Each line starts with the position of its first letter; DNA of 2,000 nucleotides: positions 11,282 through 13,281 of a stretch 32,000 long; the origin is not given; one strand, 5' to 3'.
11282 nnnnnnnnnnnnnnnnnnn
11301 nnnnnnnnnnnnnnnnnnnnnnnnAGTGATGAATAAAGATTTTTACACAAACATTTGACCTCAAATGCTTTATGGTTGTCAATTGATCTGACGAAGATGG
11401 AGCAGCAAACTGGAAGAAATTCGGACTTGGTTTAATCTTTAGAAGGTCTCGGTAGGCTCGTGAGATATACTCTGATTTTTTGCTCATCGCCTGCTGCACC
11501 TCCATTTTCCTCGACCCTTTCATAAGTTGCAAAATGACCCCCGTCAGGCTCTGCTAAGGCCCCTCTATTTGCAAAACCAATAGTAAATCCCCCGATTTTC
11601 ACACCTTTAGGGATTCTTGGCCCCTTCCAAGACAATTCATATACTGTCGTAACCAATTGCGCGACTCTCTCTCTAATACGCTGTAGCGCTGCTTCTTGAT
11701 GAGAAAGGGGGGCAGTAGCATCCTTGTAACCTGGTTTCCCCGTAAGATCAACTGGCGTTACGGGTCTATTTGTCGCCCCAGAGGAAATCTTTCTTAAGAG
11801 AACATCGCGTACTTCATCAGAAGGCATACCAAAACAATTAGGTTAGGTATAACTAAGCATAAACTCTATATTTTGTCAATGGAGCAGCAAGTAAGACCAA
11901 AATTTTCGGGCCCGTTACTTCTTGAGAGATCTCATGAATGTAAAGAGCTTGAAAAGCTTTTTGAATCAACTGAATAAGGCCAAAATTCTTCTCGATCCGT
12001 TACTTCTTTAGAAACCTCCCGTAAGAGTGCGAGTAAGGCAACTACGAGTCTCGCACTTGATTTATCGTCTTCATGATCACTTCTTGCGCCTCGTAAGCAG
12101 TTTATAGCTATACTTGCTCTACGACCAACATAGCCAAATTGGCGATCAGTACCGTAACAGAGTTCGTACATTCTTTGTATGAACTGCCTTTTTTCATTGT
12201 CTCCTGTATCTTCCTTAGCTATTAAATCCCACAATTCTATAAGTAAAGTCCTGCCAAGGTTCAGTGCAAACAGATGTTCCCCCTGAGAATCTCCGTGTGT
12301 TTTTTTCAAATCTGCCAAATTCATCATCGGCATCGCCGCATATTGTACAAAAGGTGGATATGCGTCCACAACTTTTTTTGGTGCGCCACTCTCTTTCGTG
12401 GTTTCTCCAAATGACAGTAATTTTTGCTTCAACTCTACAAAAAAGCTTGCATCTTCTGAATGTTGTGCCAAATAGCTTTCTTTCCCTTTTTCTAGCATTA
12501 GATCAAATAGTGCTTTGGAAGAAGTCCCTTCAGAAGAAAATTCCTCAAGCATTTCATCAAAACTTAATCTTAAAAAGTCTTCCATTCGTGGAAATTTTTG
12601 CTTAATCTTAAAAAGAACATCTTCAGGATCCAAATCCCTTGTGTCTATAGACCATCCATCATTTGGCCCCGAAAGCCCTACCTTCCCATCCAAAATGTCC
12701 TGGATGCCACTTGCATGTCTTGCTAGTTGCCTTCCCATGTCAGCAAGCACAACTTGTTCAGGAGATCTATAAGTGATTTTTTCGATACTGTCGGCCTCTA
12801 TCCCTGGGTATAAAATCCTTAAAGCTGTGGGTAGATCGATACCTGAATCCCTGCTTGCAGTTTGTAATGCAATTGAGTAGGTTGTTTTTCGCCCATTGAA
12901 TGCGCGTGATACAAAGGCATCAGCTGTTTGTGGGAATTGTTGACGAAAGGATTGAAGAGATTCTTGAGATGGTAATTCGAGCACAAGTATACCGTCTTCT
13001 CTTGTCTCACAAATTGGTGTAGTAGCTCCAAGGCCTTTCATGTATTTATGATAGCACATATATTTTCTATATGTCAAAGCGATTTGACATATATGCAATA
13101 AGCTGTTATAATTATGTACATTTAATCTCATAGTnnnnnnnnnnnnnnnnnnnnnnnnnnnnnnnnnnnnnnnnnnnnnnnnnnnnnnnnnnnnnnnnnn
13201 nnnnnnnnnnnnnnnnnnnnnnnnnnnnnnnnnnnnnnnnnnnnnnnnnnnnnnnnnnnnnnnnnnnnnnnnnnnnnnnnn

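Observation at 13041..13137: Perfect 26-bp palindrome built from two back-to-back consensus -35 boxes inside the island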

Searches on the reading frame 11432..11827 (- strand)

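Call 5: search_protein_families(library=pfam, proteins=[window:11432-11827:-], max_evalue=0.01)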
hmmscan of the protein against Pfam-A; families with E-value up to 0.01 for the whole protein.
window:11432-11827:- (131 aa): 0 families

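Call 6: search_protein_families(library=ncbifam, proteins=[window:11432-11827:-], max_evalue=0.1)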
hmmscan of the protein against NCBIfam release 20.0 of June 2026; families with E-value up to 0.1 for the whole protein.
window:11432-11827:- (131 aa): 1 family
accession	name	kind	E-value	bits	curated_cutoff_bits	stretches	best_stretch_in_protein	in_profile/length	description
NF010497.0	PRK13916.1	equivalog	0.069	13.2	140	0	6-63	36-91/109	plasmid segregation protein ParR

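Call 7: search_protein_families(library=padloc, proteins=[window:11432-11827:-], max_evalue=0.1)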
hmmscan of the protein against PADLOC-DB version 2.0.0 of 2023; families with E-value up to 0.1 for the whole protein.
window:11432-11827:- (131 aa): 0 families

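Call 8: search_protein_families(library=phrogs, proteins=[window:11432-11827:-], max_evalue=0.1)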
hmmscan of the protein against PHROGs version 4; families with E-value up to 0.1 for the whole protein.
window:11432-11827:- (131 aa): 0 families

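Call 63: search_protein_families(library=pfam, proteins=[window:11432-11827:-], max_evalue=10)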
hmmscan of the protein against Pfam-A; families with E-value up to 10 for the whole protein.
window:11432-11827:- (131 aa): 0 families

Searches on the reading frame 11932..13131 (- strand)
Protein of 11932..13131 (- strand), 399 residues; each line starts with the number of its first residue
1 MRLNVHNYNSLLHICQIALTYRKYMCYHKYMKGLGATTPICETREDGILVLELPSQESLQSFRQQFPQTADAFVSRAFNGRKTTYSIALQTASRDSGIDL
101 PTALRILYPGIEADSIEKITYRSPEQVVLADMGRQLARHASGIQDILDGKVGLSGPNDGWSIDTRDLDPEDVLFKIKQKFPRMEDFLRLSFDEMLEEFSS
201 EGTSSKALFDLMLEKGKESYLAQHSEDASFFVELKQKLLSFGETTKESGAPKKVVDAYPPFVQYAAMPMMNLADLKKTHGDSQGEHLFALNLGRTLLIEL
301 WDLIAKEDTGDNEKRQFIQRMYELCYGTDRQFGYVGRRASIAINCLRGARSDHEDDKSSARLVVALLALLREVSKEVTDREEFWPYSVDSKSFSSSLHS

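Call 5: search_protein_families(library=pfam, proteins=[window:11932-13131:-], max_evalue=0.01)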
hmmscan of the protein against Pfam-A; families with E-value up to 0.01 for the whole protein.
window:11932-13131:- (399 aa): 0 families

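Call 6: search_protein_families(library=ncbifam, proteins=[window:11932-13131:-], max_evalue=0.1)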
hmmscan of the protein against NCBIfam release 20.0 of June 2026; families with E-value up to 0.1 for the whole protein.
window:11932-13131:- (399 aa): 0 families

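Call 7: search_protein_families(library=padloc, proteins=[window:11932-13131:-], max_evalue=0.1)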
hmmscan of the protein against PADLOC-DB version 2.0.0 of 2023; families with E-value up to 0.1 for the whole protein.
window:11932-13131:- (399 aa): 0 families

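Call 8: search_protein_families(library=phrogs, proteins=[window:11932-13131:-], max_evalue=0.1)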
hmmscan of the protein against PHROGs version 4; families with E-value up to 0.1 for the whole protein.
window:11932-13131:- (399 aa): 1 family
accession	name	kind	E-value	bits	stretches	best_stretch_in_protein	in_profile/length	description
phrog_2196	-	unknown function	0.0058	17.6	1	351-379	34-62/74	-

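Call 14: find_homologous_proteins(query=window:11932-13131:-)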
Query window:11932-13131:- (399 aa): 2 proteins with E <= 0.001 among 8000 candidates.
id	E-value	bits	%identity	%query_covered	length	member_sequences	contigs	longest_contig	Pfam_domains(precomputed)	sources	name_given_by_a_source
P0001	1.9e-247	838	100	94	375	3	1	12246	-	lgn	-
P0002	5.5e-83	297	54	61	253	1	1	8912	-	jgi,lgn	-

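Call 17: find_encoding_contigs(protein=P0002, flank=10000)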
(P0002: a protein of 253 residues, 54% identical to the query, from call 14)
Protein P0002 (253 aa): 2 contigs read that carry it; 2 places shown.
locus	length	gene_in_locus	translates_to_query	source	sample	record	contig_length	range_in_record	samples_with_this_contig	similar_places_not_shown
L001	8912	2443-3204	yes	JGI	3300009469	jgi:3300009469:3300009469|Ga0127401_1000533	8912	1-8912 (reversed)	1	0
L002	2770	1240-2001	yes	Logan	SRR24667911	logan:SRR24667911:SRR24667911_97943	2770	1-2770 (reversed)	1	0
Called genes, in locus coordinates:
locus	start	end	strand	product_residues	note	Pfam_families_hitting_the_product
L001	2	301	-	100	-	?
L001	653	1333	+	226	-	PF04832:SOUL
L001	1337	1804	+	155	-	-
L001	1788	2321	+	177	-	-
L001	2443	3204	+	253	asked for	-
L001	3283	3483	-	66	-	-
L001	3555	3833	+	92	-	PF06803:DUF1232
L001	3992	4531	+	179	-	PF01202:SKI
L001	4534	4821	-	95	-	-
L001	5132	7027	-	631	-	PF00012:HSP70, PF06723:MreB_Mbl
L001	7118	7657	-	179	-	PF01025:GrpE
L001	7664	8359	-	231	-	PF01628:HrcA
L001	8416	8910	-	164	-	?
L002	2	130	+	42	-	?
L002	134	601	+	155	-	-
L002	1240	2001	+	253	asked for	-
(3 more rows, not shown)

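Call 41: search_protein_families(library=pfam, proteins=[L001:1337-1804:+, L001:1788-2321:+], max_evalue=0.01)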
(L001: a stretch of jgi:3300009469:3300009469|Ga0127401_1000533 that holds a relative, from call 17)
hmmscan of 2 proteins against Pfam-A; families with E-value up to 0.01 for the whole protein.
L001:1337-1804:+ (155 aa): 0 families

L001:1788-2321:+ (177 aa): 0 families

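Call 51: predict_structure(alignment_id=A1)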
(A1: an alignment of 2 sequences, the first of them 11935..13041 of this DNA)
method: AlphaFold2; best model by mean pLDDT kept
length: 369 residues; sequences in the alignment: 2
mean_pLDDT: 57.7   pTM: 0.50
mean pLDDT of the five models: 57.7, 46.8, 46.7, 42.7, 39.5
residues with pLDDT >= 90: 16; 70-90: 115; 50-70: 87; < 50: 151
segments of 3 or more residues with pLDDT < 50: 1-20, 50-54, 90-167, 169-175, 228-238, 297-307, 356-369
pLDDT, mean of each block of 10 residues (from residue 1): 26 40 72 84 67 50 72 79 55 36 33 29 26 30 37 44 46 50 75 83 92 89 57 46 84 80 78 63 53 47 40 58 65 83 87 49 26
secondary structure, 60 per line:
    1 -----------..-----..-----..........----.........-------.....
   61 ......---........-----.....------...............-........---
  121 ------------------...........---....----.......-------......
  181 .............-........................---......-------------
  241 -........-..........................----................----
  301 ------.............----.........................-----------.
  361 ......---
elements in order: H26-35 H40-48 H56-66 H70-77 H83-87 H94-108 H110-117 H139-149 H153-156 H161-167 H175-193 H195-218 H222-227 H242-249 H251-276 H281-296 H307-319 H324-348 H360-366

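Call 61: fold_search(model_id=the predicted structure, library=pdb)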
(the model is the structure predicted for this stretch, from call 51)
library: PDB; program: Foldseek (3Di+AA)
matches with E <= 10: 81; with E <= 0.001: 0
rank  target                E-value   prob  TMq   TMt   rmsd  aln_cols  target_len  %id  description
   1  8be4_S                7.0e-01  0.03  0.10  0.09  23.1       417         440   12  Crystal structure of SOS1-KRasG12V-Nanobody14 (released 2023-11-01)
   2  7kzq_E                1.0e+00  0.04  0.11  0.10  52.9       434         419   14  Structure of the human Fanconi anaemia Core-ID complex (released 2021-03-10)
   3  5a7d_S                2.3e+00  0.08  0.14  0.17  22.3       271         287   10  Tetrameric assembly of LGN with Inscuteable (released 2016-08-03)
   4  9fw4_B                2.4e+00  0.03  0.10  0.14  18.2       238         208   17  Crystal structure of Heme-Oxygenase mutant H20C from Corynebacterium diphtheriae complexed with Cobalt-porphyrine (Hum (released 2024-10-16)
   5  1wnw_A                2.6e+00  0.03  0.10  0.14  18.8       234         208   15  D136N mutant of Heme Oxygenase from Corynebacterium diphtheriae (HmuO) (released 2004-11-09)
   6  8ipr_A                2.8e+00  0.03  0.12  0.09  24.1       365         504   10  Cryo-EM structure of heme transporter CydDC from Mycobacterium smegmatis in the outward facing ATP bound state (released 2023-06-14)
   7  5a7d_Q                3.0e+00  0.06  0.14  0.17  22.2       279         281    9  Tetrameric assembly of LGN with Inscuteable (released 2016-08-03)
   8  5a7d_R                3.1e+00  0.04  0.12  0.14  23.4       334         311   10  Tetrameric assembly of LGN with Inscuteable (released 2016-08-03)
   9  9x25_G                3.4e+00  0.08  0.14  0.26  16.2       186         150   11  Target analog-bound type III-B Cmr complex of Archaeoglobus fulgidus (released 2025-12-10)
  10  4iwb_B                3.6e+00  0.09  0.15  0.28  13.5       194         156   10  Novel Fold of FliC/FliS Fusion Protein (released 2013-12-11)
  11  6vq6_d                3.6e+00  0.05  0.14  0.15  17.9       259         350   10  Mammalian V-ATPase from rat brain - composite model of rotational state 1 bound to ADP and SidK (built from focused re (released 2020-03-18)
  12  3jrm_O                3.6e+00  0.03  0.09  0.14  22.2       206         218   14  Crystal structure of archaeal 20S proteasome in complex with mutated P26 activator (released 2009-11-03)
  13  3jse_O                3.8e+00  0.03  0.09  0.14  22.1       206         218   14  Crystal structure of archaeal 20S proteasome in complex with mutated P26 activator (released 2009-11-03)
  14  7r2k_Q                3.9e+00  0.04  0.13  0.17  20.2       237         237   13  elongated Cascade complex from type I-A CRISPR-Cas system (released 2023-08-16)
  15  5vtl                  3.9e+00  0.04  0.10  0.15  23.9       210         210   16  Structure of metacyclic invariant surface protein , Tb427.07.360, from Trypanosoma brucei. (released 2018-08-08)
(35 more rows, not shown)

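Call 64: search_solved_structures(query=window:11935-13041:-, max_evalue=10)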
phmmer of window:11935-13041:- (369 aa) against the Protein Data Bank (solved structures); distinct sequences matched with E-value up to 10: 3.
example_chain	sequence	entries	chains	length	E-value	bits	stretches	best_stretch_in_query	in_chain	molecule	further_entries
6s6b_H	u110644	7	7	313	0.46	12.9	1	242-332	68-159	CRISPR-associated protein, Cmr3 family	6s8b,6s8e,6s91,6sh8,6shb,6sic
6ax8_A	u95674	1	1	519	1.7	11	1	148-232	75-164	Methionine-tRNA ligase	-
5xgq_B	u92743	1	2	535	1.8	10.9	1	148-232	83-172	Methionine-tRNA ligase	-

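Call 66: find_homologous_proteins(query=A1, max_evalue=0.01)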
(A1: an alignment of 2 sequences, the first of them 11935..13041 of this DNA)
Query A1 (2 sequences) (369 aa, profile of the alignment): 2 proteins with E <= 0.01 among 8000 candidates.
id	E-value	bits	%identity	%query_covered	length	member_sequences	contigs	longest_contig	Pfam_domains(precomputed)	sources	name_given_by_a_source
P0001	1.1e-232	790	100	100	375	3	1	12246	-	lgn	-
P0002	1.3e-154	533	54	66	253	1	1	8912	-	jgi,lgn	-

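Call 84: fold_search(model_id=the predicted structure, library=viral)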
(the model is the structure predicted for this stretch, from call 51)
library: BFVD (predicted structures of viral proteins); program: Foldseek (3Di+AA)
matches with E <= 10: 158; with E <= 0.001: 0
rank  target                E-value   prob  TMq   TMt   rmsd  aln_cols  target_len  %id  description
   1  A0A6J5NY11            3.3e-01  0.09  0.12  0.11  25.5       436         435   11  Uncharacterized protein [uncultured Caudovirales phage]
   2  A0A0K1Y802            5.7e-01  0.06  0.12  0.11  24.7       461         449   13  (no name in the UniProt tables at hand)
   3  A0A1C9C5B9            6.5e-01  0.07  0.12  0.08  25.8       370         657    9  Putative glycosyltransferase [Heterosigma akashiwo virus 01]
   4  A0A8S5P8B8            7.7e-01  0.07  0.13  0.11  24.9       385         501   11  Uncharacterized protein [Siphoviridae sp. ct8Hx23]
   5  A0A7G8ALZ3            8.1e-01  0.10  0.15  0.14  22.3       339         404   14  (no name in the UniProt tables at hand)
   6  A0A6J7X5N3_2          8.8e-01  0.04  0.11  0.05  23.2       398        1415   13  Uncharacterized protein [uncultured Caudovirales phage]
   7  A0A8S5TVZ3            9.2e-01  0.06  0.10  0.12  33.6       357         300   10  Uncharacterized protein [Siphoviridae sp. ctQkj3]
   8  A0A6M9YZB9            1.6e+00  0.06  0.15  0.09  29.4       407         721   14  (no name in the UniProt tables at hand)
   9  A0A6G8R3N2            1.6e+00  0.06  0.15  0.11  33.5       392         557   11  Virion-associated protein [Proteus phage Privateer]
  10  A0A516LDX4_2          1.6e+00  0.05  0.14  0.07  23.5       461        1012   10  (no name in the UniProt tables at hand)
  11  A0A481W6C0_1          1.9e+00  0.02  0.10  0.05  30.9       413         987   12  Tail tape measure protein [Fusobacterium phage Fnu1]
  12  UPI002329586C         1.9e+00  0.04  0.13  0.08  22.3       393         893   12  (no name look-up for this kind of identifier)
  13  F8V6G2                2.0e+00  0.08  0.15  0.22  19.7       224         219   12  Uncharacterized protein R618b [Acanthamoeba polyphaga mimivirus]
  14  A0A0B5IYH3            2.0e+00  0.04  0.13  0.10  21.2       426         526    9  DUF5848 domain-containing protein [Pandoravirus inopinatum]
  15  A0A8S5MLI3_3          2.1e+00  0.02  0.08  0.03  25.4       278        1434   15  Crystallin beta/gamma motif-containing protein [Podoviridae sp. ctlpi2]
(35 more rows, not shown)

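Call 89: list_cluster_members(proteins=[P0001, P0003, P0004, P0002])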
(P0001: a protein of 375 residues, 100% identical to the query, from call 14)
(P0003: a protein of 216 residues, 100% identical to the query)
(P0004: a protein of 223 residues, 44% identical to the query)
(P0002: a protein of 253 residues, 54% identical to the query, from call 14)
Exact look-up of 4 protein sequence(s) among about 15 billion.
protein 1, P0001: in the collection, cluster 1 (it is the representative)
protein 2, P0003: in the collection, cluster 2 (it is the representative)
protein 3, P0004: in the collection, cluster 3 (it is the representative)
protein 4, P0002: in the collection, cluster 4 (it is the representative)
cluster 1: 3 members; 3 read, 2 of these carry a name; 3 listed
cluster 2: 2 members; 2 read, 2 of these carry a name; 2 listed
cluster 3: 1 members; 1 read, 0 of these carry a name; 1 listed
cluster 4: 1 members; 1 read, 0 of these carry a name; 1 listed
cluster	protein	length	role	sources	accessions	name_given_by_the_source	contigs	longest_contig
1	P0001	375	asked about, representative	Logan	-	-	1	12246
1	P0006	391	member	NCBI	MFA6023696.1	MAG: hypothetical protein WC777_00555 [Candidatus Gracilibacteria bacterium]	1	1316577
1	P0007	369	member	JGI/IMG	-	hypothetical protein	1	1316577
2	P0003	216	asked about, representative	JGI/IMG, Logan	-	hypothetical protein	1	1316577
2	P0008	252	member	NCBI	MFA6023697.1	MAG: hypothetical protein WC777_00560 [Candidatus Gracilibacteria bacterium]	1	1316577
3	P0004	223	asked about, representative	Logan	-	-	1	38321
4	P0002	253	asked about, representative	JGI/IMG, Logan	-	-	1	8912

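Call 98: find_related_loci(query=A1, collection=viral_contigs, flank=6000)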
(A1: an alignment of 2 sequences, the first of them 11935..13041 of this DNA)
Query A1 (369 aa) in viral_contigs; peptide patterns used: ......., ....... (x = any residue, [..] = any of these).
70 stretches matched a pattern, but none encodes a relative of the query by tblastn (E <= 1e-3).
